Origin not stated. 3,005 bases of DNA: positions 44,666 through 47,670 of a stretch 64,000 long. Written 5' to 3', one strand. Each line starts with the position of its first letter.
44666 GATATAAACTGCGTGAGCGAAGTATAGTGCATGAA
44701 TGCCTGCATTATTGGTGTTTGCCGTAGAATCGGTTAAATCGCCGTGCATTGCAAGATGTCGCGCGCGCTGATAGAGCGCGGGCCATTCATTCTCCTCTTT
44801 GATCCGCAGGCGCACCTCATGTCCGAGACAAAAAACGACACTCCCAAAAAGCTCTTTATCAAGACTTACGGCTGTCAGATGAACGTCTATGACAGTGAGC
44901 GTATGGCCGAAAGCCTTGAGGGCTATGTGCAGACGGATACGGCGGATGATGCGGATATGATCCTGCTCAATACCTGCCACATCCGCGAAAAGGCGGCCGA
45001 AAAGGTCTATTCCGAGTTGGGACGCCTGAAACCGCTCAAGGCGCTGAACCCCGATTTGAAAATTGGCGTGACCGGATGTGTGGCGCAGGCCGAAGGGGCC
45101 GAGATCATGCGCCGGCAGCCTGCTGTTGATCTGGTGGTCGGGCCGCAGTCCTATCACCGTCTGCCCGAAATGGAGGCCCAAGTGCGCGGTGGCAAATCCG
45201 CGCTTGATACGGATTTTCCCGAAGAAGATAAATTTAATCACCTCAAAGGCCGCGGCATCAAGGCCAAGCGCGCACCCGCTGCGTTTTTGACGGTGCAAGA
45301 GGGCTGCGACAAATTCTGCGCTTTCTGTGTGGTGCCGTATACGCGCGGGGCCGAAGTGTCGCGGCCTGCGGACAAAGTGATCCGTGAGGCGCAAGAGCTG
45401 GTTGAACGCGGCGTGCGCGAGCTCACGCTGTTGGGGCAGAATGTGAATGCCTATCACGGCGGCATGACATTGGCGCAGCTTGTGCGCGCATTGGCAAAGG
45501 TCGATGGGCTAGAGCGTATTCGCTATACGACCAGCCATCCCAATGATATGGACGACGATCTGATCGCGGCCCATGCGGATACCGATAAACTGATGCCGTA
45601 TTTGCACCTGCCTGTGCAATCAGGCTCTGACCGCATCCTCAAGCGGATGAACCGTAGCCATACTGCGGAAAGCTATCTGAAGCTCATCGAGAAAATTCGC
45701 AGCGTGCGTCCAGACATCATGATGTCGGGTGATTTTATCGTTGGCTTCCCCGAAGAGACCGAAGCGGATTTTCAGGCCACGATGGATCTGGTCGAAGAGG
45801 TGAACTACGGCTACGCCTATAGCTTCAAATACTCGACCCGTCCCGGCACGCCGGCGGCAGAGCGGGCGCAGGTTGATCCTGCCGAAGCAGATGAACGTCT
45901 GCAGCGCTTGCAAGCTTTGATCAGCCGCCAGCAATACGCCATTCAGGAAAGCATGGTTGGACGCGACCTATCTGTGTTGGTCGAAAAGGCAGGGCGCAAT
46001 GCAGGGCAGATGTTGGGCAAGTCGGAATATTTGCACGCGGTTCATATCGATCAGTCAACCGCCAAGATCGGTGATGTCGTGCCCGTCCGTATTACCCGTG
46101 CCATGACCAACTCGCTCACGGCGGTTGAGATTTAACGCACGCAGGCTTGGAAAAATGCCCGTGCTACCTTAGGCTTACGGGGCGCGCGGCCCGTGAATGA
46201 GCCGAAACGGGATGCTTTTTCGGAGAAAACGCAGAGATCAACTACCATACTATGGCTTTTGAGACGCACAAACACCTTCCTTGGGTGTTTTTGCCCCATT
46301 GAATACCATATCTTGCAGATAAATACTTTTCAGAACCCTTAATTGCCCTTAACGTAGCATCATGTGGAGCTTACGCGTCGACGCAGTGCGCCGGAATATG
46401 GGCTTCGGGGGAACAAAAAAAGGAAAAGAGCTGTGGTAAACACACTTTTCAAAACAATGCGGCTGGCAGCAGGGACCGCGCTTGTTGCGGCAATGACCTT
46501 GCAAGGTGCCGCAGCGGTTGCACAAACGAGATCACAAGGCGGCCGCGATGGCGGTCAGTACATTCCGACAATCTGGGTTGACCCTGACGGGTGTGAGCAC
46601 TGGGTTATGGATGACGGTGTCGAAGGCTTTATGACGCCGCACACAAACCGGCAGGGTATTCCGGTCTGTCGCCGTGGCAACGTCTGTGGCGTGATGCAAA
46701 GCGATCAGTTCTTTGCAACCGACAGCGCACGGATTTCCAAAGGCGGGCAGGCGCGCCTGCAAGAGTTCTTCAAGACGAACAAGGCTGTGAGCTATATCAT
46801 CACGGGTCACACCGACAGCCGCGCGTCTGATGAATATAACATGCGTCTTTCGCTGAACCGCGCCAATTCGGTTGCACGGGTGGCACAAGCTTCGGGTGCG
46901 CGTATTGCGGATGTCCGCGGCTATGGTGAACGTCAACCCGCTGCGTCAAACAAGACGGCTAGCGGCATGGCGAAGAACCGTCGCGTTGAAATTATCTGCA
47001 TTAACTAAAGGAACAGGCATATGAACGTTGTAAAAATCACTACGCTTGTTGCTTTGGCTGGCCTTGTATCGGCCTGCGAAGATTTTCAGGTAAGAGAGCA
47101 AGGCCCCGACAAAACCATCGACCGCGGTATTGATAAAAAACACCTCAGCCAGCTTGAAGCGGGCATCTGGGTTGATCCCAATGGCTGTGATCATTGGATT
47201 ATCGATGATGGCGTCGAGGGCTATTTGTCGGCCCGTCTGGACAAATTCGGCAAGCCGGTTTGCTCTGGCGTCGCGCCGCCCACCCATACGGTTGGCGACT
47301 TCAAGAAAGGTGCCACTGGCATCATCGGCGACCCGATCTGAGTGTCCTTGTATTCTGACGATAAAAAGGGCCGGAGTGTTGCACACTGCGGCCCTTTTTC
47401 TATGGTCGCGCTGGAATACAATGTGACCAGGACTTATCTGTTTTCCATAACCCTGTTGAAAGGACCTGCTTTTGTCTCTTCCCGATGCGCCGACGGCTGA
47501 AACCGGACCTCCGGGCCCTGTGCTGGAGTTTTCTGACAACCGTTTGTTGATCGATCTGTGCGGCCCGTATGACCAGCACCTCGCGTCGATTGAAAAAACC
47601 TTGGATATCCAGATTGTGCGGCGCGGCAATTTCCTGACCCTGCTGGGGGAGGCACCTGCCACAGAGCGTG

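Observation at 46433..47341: OmpA protein and adjacent lipoprotein share a duplicated 32-aa two-cysteine module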

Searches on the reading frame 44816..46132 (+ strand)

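Call 75: search_protein_families(library=pfam, proteins=[window:44816-46132:+], max_evalue=0.00001)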
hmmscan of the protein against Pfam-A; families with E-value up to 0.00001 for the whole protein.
window:44816-46132:+ (439 aa): 3 families
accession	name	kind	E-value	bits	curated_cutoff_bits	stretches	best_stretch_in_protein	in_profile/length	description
PF00919.26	UPF0004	-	1.3e-31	108.9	27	1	12-109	1-98/98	Uncharacterized protein family UPF0004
PF04055.27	Radical_SAM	-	9.4e-28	97.9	29.5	1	160-326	3-166/166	Radical SAM superfamily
PF01938.26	TRAM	-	2e-08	34.4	21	1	379-436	2-58/61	TRAM domain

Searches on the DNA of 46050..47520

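Call 84: search_rna_families(source=window, start=46050, end=47520, threshold=evalue, max_evalue=1)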
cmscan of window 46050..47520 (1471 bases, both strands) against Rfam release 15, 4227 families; matches with E-value up to 1: 2.
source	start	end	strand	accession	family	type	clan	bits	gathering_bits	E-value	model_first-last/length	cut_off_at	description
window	47360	47450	-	RF00506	Thr_leader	Cis-reg; leader;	-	23.3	55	0.12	1-118/118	no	Threonine operon leader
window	47262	47329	-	RF01276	sR53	Gene; snRNA; snoRNA; CD-box;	-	16.2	49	0.66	1-60/60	no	Small nucleolar RNA sR53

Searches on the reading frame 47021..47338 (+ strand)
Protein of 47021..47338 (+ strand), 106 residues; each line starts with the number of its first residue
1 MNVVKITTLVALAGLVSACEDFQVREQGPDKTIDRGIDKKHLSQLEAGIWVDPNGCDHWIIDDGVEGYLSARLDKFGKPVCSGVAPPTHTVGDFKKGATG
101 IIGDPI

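Call 3: search_protein_families(library=pfam, proteins=[window:47021-47338:+], max_evalue=1)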
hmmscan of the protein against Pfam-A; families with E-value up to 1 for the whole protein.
window:47021-47338:+ (106 aa): 0 families

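Call 4: search_protein_families(library=ncbifam, proteins=[window:47021-47338:+], max_evalue=1)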
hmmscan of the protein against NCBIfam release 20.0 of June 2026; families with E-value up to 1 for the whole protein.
window:47021-47338:+ (106 aa): 1 family
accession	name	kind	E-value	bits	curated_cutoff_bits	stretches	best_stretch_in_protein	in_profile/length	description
NF041251.2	omp10_alpha_prot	equivalog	0.0032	17.2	100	1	1-55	1-50/124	outer membrane lipoprotein Omp10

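Call 6: find_homologous_proteins(query=window:47021-47338:+)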
Query window:47021-47338:+ (106 aa): 1978 proteins with E <= 0.001 among 1978 candidates; the best 120 are listed.
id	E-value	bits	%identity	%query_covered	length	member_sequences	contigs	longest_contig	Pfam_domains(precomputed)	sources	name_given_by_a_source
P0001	1.8e-63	229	93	100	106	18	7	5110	-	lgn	-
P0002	6.5e-63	228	92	100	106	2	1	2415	-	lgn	-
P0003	1.6e-60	220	90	100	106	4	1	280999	-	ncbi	-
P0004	5.0e-59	215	89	100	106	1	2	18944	-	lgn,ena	-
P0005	2.8e-56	206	85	100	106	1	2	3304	-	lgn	-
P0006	3.4e-56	206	82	100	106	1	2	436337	-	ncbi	ncbi:MAG: hypothetical protein ABJJ53_02035 [Sulfitobacter sp.]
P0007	8.4e-56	205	84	100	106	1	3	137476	-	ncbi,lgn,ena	-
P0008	9.8e-56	204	82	100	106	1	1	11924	-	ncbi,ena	-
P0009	1.0e-55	204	84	100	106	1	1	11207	-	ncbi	ncbi:MAG: hypothetical protein WBG95_07700 [Sulfitobacter sp.]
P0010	2.0e-55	203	84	100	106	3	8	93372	-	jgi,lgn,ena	jgi:hypothetical protein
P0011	2.3e-55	203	83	100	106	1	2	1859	-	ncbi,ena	-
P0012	2.8e-55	203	83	100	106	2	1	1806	-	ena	-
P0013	3.0e-55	203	82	100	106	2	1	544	-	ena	-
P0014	3.8e-55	203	84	100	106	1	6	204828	-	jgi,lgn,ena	jgi:hypothetical protein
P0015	4.1e-55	202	80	100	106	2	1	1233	-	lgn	-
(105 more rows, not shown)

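Call 9: find_related_loci(query=window:47021-47338:+, collection=genome_contigs, flank=4000)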
Query window:47021-47338:+ (106 aa) in genome_contigs; peptide patterns used: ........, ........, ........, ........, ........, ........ (x = any residue, [..] = any of these).
599 stretches matched a pattern (row limit reached: there are more); 548 encode a relative of the query (tblastn E <= 1e-3); the best 80 are kept; 80 distinct loci.
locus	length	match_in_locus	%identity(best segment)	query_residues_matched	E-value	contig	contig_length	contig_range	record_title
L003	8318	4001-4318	89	1-106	3e-62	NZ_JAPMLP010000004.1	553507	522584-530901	Sulfitobacter sp. F26169L scaffold4_size553404, whole genome shotgun sequence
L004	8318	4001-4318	89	1-106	3e-62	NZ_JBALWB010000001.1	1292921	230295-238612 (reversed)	MAG: Sulfitobacter sp. isolate 6NakV-06 NODE_3_length_1292921_cov_50.097213, whole genome shotgun sequence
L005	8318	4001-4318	87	1-106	7e-62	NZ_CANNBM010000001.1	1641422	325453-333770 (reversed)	Uncultured Sulfitobacter sp. isolate 3-125-G.fasta NODE_1, whole genome shotgun sequence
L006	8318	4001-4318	88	1-106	1e-61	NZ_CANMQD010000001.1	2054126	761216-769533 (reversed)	Uncultured Sulfitobacter sp. isolate 3-1118-G.fasta NODE_1, whole genome shotgun sequence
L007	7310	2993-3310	85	1-106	1e-59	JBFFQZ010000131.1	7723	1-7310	MAG: Sulfitobacter sp. isolate Mix_mud20.2022.06.50 k141_2415483_length_7723_cov_8.0000, whole genome shotgun sequence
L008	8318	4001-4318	84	1-106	3e-59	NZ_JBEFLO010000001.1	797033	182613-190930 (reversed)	Sulfitobacter aquimarinus strain HNIBRBA2951 1, whole genome shotgun sequence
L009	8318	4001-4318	82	1-106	3e-59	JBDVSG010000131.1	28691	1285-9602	MAG: Sulfitobacter sp. isolate CB.59.M.B5_223_62 CB_59_M_B5_223_62_000000000131, whole genome shotgun sequence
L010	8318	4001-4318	84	1-106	2e-58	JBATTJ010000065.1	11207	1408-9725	MAG: Sulfitobacter sp. isolate MFD12142_ilm_asm_bin4 k127_83493, whole genome shotgun sequence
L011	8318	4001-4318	84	1-106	1e-58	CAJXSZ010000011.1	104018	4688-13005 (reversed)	MAG TPA_asm: uncultured Sulfitobacter sp. isolate SRR3933267_bin.14_MetaBAT_v2.12.1_MAG genome assembly, contig: NODE_40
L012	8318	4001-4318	78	1-106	1e-56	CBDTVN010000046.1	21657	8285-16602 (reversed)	MAG TPA_asm: uncultured Sulfitobacter sp. isolate SRR7614709_concoct_81 genome assembly, contig: ERZ23877644.432, whole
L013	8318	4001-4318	78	1-106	4e-55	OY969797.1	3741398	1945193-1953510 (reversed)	MAG: uncultured Alphaproteobacteria bacterium isolate MFD03250.bin.2.29 genome assembly, chromosome: 1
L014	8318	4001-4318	75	1-106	4e-51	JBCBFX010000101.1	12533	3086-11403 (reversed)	MAG: Pseudomonadota bacterium isolate J06614_1 NODE_101_length_12533_cov_5.765976, whole genome shotgun sequence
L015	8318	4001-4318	75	1-106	3e-51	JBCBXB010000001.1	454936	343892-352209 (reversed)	MAG: Pseudomonadota bacterium isolate J06649_3 k141_24503_length_454936_cov_34.9989, whole genome shotgun sequence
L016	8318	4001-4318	74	1-106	2e-50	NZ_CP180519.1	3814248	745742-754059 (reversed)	Tateyamaria sp. SN6-1 chromosome, complete genome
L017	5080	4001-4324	72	1-106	2e-49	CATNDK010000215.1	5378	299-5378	MAG: Thalassococcus halodurans isolate SRR3960576_bin.1_MetaWRAP_v1.3_MAG genome assembly, contig: ERZ505213.4565, whole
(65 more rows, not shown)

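Call 46: predict_structure(alignment_id=A3)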
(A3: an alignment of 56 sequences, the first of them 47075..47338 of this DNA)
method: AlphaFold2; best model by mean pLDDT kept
length: 88 residues; sequences in the alignment: 56
mean_pLDDT: 74.5   pTM: 0.58
mean pLDDT of the five models: 74.5, 72.4, 69.2, 68.7, 68.2
residues with pLDDT >= 90: 35; 70-90: 16; 50-70: 23; < 50: 14
segments of 3 or more residues with pLDDT < 50: 1-7, 82-88
pLDDT, mean of each block of 10 residues (from residue 1): 43 59 74 96 79 95 96 77 47
secondary structure, 60 per line:
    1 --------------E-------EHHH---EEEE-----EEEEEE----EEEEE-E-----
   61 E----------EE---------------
elements in order: E30-33 E39-44 E49-53

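Call 50: fold_search(model_id=the predicted structure, library=pdb)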
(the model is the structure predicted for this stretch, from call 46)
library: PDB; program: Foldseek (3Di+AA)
matches with E <= 10: 60; with E <= 0.001: 0
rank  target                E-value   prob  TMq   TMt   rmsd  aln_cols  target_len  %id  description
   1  3qwn_D                1.5e+00  0.20  0.28  0.14   4.3        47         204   15  Crystal structure of a NigD-like immunity protein (BACCAC_03262) from Bacteroides caccae ATCC 43185 at 2.42 A resoluti (released 2011-03-23)
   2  3qwn_K                1.5e+00  0.20  0.28  0.14   4.3        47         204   15  Crystal structure of a NigD-like immunity protein (BACCAC_03262) from Bacteroides caccae ATCC 43185 at 2.42 A resoluti (released 2011-03-23)
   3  3qwn_B                1.5e+00  0.20  0.28  0.14   4.3        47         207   15  Crystal structure of a NigD-like immunity protein (BACCAC_03262) from Bacteroides caccae ATCC 43185 at 2.42 A resoluti (released 2011-03-23)
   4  3qwn_J                1.5e+00  0.20  0.28  0.14   4.3        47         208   15  Crystal structure of a NigD-like immunity protein (BACCAC_03262) from Bacteroides caccae ATCC 43185 at 2.42 A resoluti (released 2011-03-23)
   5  9m7y_B                2.0e+00  0.06  0.23  0.03  13.9        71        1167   15  Cryo-EM structure of gp79-dependent RNAP promoter open complex (released 2025-09-03)
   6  8w97                  2.6e+00  0.12  0.30  0.22   4.6        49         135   14  De novo design protein -PK16 (released 2024-09-11)
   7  7eb0_C                2.8e+00  0.04  0.17  0.03   8.3        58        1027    7  Cryo-EM structure of SARS-CoV-2 Spike D614G variant, one RBD-up conformation 2 (released 2021-06-23)
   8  7eb5_A                3.1e+00  0.04  0.18  0.03   8.5        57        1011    5  Cryo-EM structure of SARS-CoV-2 Spike D614G variant, two RBD-up conformation 2 (released 2021-06-23)
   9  2iy2_B                3.3e+00  0.05  0.18  0.22   9.1        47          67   11  Crystal structure of the N-terminal dimer domain of E.coli DsbG (released 2007-07-17)
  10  7eaz_A                3.7e+00  0.02  0.16  0.03   8.3        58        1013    7  Cryo-EM structure of SARS-CoV-2 Spike D614G variant, one RBD-up conformation 1 (released 2021-06-23)
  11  8u3b_D                4.0e+00  0.04  0.24  0.02  12.4        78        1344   13  Cryo-EM structure of E. coli NarL-transcription activation complex at 3.2A (released 2024-01-17)
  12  8jxg_A                4.0e+00  0.03  0.20  0.03   8.0        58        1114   12  rat megalin RAP complex bodyB (released 2024-06-19)
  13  5oqs_MODEL_1_A        4.2e+00  0.04  0.19  0.25   5.6        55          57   18  Solution structure of antifungal protein NFAP (released 2018-07-25)
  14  7eb3_B                4.2e+00  0.03  0.17  0.03   8.4        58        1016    7  Cryo-EM structure of SARS-CoV-2 Spike D614G variant, one RBD-up conformation 3 (released 2021-06-23)
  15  8e1j_A                4.2e+00  0.02  0.13  0.05   9.0        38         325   18  Asp1 kinase in complex with 1,5-IP8 (released 2022-11-30)
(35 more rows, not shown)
